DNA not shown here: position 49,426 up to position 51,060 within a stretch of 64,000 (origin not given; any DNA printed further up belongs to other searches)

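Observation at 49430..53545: AT-rich islet: ATP-grasp ligase + fold-III PLP decarboxylase operon, convergent with a radical SAM enzyme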

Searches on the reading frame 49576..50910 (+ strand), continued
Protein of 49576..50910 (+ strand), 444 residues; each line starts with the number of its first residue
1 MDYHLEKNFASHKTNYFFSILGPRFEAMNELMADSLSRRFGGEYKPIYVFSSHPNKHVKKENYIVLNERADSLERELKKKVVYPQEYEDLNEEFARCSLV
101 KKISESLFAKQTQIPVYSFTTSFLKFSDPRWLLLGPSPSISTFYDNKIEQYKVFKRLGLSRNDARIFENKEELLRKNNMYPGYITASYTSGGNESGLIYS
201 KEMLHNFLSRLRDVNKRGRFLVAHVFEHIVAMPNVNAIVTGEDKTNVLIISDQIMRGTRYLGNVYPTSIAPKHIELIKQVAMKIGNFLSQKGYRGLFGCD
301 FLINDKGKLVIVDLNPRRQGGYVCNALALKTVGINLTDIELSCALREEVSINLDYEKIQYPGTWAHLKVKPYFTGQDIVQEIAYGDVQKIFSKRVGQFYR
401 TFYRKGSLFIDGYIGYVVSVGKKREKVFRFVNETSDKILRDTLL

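Call 34: search_protein_families(library=phrogs, proteins=[window:49576-50910:+, L005:11327-12229:-], max_evalue=0.001)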
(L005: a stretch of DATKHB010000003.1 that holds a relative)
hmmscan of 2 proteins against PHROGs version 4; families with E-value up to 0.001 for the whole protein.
window:49576-50910:+ (444 aa): 0 families

L005:11327-12229:- (300 aa): 1 family
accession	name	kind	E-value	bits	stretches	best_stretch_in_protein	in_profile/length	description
phrog_37670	-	unknown function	3.3e-25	89.8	1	40-194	49-201/344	-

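Call 36: predict_structure(alignment_id=A1)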
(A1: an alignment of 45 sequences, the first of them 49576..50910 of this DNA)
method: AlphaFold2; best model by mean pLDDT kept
length: 444 residues; sequences in the alignment: 45
mean_pLDDT: 95.5   pTM: 0.93
mean pLDDT of the five models: 95.5, 95.2, 95.2, 95.0, 94.9
residues with pLDDT >= 90: 411; 70-90: 30; 50-70: 3; < 50: 0
segments of 3 or more residues with pLDDT < 50: none
pLDDT, mean of each block of 10 residues (from residue 1): 88 95 96 98 97 93 95 95 94 97 96 97 95 97 97 98 95 85 90 84 92 91 94 98 98 91 98 99 99 98 98 96 98 98 96 96 97 96 98 98 97 97 98 98 95
secondary structure, 60 per line:
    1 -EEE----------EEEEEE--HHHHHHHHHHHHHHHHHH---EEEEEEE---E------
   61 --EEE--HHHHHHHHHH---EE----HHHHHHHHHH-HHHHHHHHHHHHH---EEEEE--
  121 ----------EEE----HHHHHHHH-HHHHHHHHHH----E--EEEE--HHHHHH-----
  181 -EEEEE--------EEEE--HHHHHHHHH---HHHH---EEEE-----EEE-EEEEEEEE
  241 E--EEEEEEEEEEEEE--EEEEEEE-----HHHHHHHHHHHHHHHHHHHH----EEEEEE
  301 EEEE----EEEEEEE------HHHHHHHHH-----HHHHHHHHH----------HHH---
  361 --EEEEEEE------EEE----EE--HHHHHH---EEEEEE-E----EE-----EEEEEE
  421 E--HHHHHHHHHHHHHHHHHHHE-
elements in order: E2-4 E15-20 H23-40 E44-50 E63-65 H68-77 H87-96 H98-110 E114-118 E131-133 H138-145 H147-156 E164-167 H170-175 E182-186 E195-198 H201-209 H213-216 E220-223 E229-231 E233-241 E244-256 E259-265 H271-290 E295-304 E309-315 H322-330 H336-344 E363-369 E376-378 H387-392 E396-401 E415-421 H424-442

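Call 42: fold_search(model_id=the predicted structure, library=pdb)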
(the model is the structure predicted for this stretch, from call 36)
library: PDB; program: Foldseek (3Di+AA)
matches with E <= 10: 1361; with E <= 0.001: 687
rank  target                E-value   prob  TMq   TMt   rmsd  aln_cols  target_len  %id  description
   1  7kc7_A                1.4e-21  1.00  0.62  0.61   5.7       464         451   15  Biotin Carboxylase domain of Thermophilic 2-Oxoglutarate Carboxylase bound to ADP without Magnesium with disordered ph (released 2021-01-27)
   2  7kct_A                4.1e-21  1.00  0.65  0.64   4.9       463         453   14  Crystal Structure of the Hydrogenobacter thermophilus 2-Oxoglutarate Carboxylase (OGC) Biotin Carboxylase (BC) Domain  (released 2021-01-27)
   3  3jzi_B                5.9e-21  1.00  0.60  0.60   7.5       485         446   15  Crystal structure of biotin carboxylase from E. Coli in complex with benzimidazole series (released 2009-11-03)
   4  2v58_A                7.1e-21  1.00  0.60  0.60   7.3       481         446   14  CRYSTAL STRUCTURE OF BIOTIN CARBOXYLASE FROM E.COLI IN COMPLEX WITH POTENT INHIBITOR 1 (released 2009-01-13)
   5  3rv3_A                1.2e-20  1.00  0.63  0.63   7.2       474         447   15  Crystal structure of E.coli biotin carboxylase in complex with two ADP and one Mg ion (released 2011-05-18)
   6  3rv4                  1.6e-20  1.00  0.64  0.64   6.9       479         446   15  Crystal structure of E.coli biotin carboxylase R16E mutant in complex with Mg-ADP and bicarbonate (released 2011-05-18)
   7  2v58_B                2.9e-20  1.00  0.60  0.60   7.5       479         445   15  CRYSTAL STRUCTURE OF BIOTIN CARBOXYLASE FROM E.COLI IN COMPLEX WITH POTENT INHIBITOR 1 (released 2009-01-13)
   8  3jzf_B                3.1e-20  1.00  0.64  0.64   5.8       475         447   14  Crystal structure of biotin carboxylase from E. Coli in complex with benzimidazoles series (released 2009-11-03)
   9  3g8c_A                4.0e-20  1.00  0.61  0.61   7.1       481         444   14  Crystal Structure of Biotin Carboxylase in Complex with Biotin, Bicarbonate, ADP and Mg Ion (released 2009-03-03)
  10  2gpw_A                4.8e-20  1.00  0.53  0.53   9.3       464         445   15  Crystal Structure of the Biotin Carboxylase Subunit, F363A Mutant, of Acetyl-CoA Carboxylase from Escherichia coli. (released 2006-07-04)
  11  1dv2_B                5.7e-20  1.00  0.60  0.60   7.4       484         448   14  The structure of biotin carboxylase, mutant E288K, complexed with ATP (released 2000-06-09)
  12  3g8d_B                5.7e-20  1.00  0.59  0.59   7.4       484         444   13  Crystal structure of the biotin carboxylase subunit, E296A mutant, of acetyl-COA carboxylase from Escherichia coli (released 2009-03-03)
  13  1ulz                  6.5e-20  1.00  0.53  0.52  10.4       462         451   14  Crystal structure of the biotin carboxylase subunit of pyruvate carboxylase (released 2004-03-09)
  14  3rv3_B                8.8e-20  1.00  0.63  0.62   7.0       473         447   14  Crystal structure of E.coli biotin carboxylase in complex with two ADP and one Mg ion (released 2011-05-18)
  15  2vr1_A                1.4e-19  1.00  0.58  0.58   7.6       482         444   14  Crystal structure of Biotin carboxylase from E. coli in complex with ATP analog, ADPCF2P. (released 2008-09-09)
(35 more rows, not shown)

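Call 45: find_related_loci(query=A1, collection=viral_contigs, flank=10000)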
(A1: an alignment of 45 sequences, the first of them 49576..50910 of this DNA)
Query A1 (444 aa) in viral_contigs; peptide patterns used: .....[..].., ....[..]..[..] (x = any residue, [..] = any of these).
67 stretches matched a pattern, but none encodes a relative of the query by tblastn (E <= 1e-3).

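Call 53: search_protein_families(library=pfam, alignment_id=A4, max_evalue=0.0001)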
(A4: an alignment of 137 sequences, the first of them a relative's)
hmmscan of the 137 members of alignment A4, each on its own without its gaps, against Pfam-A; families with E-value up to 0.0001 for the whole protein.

A. member 1, L001:34-405:- (124 aa): 0 families

B. families by the number of members that match (of 137 scanned): 176 families (the first 25 are shown)
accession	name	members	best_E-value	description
PF00881.29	Nitroreductase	5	1.3e-28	Nitroreductase family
PF14512.11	TM1586_NiRdase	5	1.3e-16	Putative TM nitroreductase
PF12831.13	FAD_oxidored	5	3.4e-09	FAD dependent oxidoreductase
PF01266.30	DAO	5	4.6e-07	FAD dependent oxidoreductase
PF00004.35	AAA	4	3.4e-99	ATPase family associated with various cellular activities (AAA)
PF13191.12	AAA_16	4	3.9e-14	AAA ATPase domain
PF13401.12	AAA_22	4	5.2e-13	AAA domain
PF00005.33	ABC_tran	3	1.3e-36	ABC transporter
PF01978.25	TrmB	3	4e-19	Sugar-specific transcriptional regulator TrmB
PF04545.22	Sigma70_r4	3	8.8e-16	Sigma-70, region 4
PF00931.28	NB-ARC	3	3.7e-11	NB-ARC domain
PF04820.20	Trp_halogenase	3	1.5e-08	Tryptophan halogenase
PF07992.20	Pyr_redox_2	3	4.4e-08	Pyridine nucleotide-disulphide oxidoreductase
PF00890.30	FAD_binding_2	3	5.9e-07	FAD binding domain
PF02729.26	OTCace_N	2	1.5e-42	Aspartate/ornithine carbamoyltransferase, carbamoyl-P binding domain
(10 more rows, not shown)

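Call 54: search_protein_families(library=padloc, alignment_id=A4, max_evalue=0.00001)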
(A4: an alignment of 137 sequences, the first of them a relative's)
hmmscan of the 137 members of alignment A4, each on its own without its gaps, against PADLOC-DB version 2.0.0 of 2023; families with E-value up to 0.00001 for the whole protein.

A. member 1, L001:34-405:- (124 aa): 0 families

B. families by the number of members that match (of 137 scanned): 151 families (the first 25 are shown)
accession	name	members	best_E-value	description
PDLC04140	mad8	4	2.9e-10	mads_8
PDLC02203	MzaA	3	5.6e-10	-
PDLC00915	TRIP13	2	1.5e-34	TRIP13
PDLC04134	mad2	2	4.7e-19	mads_2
PDLC03954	RmrA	2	4.4e-09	-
PDLC03947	RmrA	2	5e-09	-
PDLC02350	AbiO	2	3.6e-07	AbiO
PDLC03802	RTasHel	1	2.1e-123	DRT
PDLC00114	GajB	1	1.9e-118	UrvD helicase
PDLC00132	GajB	1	1.7e-104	UrvD helicase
PDLC00117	GajB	1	5.5e-85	UrvD helicase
PDLC02196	IetA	1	1.2e-83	-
PDLC04232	IetA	1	1e-68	-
PDLC02195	IetA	1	7.2e-68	-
PDLC00127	GajB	1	5.3e-63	UrvD helicase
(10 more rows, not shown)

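Call 60: search_solved_structures(query=L005:11327-12229:-, max_evalue=0.00001, show_alignments=2)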
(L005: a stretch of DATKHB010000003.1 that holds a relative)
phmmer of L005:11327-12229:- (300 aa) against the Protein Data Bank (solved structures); distinct sequences matched with E-value up to 0.00001: 73 (the best 60 are shown).
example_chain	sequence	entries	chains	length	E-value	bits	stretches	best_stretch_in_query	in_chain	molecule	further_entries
2rgw_A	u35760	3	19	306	1.2e-50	175.7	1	2-295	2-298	Aspartate carbamoyltransferase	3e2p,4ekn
1ml4_A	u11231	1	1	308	6.8e-45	156.8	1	3-294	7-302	Aspartate Transcarbamoylase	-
6yw9_A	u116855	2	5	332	5.5e-42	147.3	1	15-294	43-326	PYRB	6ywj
6ypo_A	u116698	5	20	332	7.7e-42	146.8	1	15-294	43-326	PYRB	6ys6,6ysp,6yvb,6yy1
2be7_A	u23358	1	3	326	1.3e-41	146.1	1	4-294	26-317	Aspartate Carbamoyltransferase Catalytic Chain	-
1d09_A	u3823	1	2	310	2.4e-41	145.1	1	6-294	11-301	ASPARTATE CARBAMOYLTRANSFERASE CATALYTIC CHAIN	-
1at1_A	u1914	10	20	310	6.4e-41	143.8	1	6-294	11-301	ASPARTATE CARBAMOYLTRANSFERASE, CATALYTIC CHAIN | ASPARTATE TRANSCARBAMOYLASE | ASPARTATE CARBAMOYLTRANSFERASE (R STATE), CATALYTIC CHAIN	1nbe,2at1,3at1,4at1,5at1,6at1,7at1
2a0f_A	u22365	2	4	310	1.1e-40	143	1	6-294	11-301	Aspartate carbamoyltransferase catalytic chain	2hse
1q95_A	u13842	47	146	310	1.2e-40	142.9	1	6-294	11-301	Aspartate carbamoyltransferase catalytic chain | PROTEIN (ASPARTATE CARBAMOYLTRANSFERASE) | Aspartate carbamoyltransferase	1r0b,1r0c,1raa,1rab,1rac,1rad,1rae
1ekx_A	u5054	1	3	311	1.2e-40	142.9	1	6-294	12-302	ASPARTATE TRANSCARBAMOYLASE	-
6kj7_A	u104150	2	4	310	1.6e-40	142.4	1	6-294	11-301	Aspartate carbamoyltransferase catalytic subunit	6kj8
1sku_A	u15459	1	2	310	2e-40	142.1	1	6-294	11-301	Aspartate carbamoyltransferase catalytic chain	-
3mpu_A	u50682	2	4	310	2.1e-40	142.1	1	5-294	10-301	Aspartate carbamoyltransferase catalytic chain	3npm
9atc_A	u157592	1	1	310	4.3e-40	141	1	6-294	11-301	ASPARTATE TRANSCARBAMOYLASE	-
1acm_A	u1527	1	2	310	4.4e-40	141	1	6-294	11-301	ASPARTATE CARBAMOYLTRANSFERASE, CATALYTIC CHAIN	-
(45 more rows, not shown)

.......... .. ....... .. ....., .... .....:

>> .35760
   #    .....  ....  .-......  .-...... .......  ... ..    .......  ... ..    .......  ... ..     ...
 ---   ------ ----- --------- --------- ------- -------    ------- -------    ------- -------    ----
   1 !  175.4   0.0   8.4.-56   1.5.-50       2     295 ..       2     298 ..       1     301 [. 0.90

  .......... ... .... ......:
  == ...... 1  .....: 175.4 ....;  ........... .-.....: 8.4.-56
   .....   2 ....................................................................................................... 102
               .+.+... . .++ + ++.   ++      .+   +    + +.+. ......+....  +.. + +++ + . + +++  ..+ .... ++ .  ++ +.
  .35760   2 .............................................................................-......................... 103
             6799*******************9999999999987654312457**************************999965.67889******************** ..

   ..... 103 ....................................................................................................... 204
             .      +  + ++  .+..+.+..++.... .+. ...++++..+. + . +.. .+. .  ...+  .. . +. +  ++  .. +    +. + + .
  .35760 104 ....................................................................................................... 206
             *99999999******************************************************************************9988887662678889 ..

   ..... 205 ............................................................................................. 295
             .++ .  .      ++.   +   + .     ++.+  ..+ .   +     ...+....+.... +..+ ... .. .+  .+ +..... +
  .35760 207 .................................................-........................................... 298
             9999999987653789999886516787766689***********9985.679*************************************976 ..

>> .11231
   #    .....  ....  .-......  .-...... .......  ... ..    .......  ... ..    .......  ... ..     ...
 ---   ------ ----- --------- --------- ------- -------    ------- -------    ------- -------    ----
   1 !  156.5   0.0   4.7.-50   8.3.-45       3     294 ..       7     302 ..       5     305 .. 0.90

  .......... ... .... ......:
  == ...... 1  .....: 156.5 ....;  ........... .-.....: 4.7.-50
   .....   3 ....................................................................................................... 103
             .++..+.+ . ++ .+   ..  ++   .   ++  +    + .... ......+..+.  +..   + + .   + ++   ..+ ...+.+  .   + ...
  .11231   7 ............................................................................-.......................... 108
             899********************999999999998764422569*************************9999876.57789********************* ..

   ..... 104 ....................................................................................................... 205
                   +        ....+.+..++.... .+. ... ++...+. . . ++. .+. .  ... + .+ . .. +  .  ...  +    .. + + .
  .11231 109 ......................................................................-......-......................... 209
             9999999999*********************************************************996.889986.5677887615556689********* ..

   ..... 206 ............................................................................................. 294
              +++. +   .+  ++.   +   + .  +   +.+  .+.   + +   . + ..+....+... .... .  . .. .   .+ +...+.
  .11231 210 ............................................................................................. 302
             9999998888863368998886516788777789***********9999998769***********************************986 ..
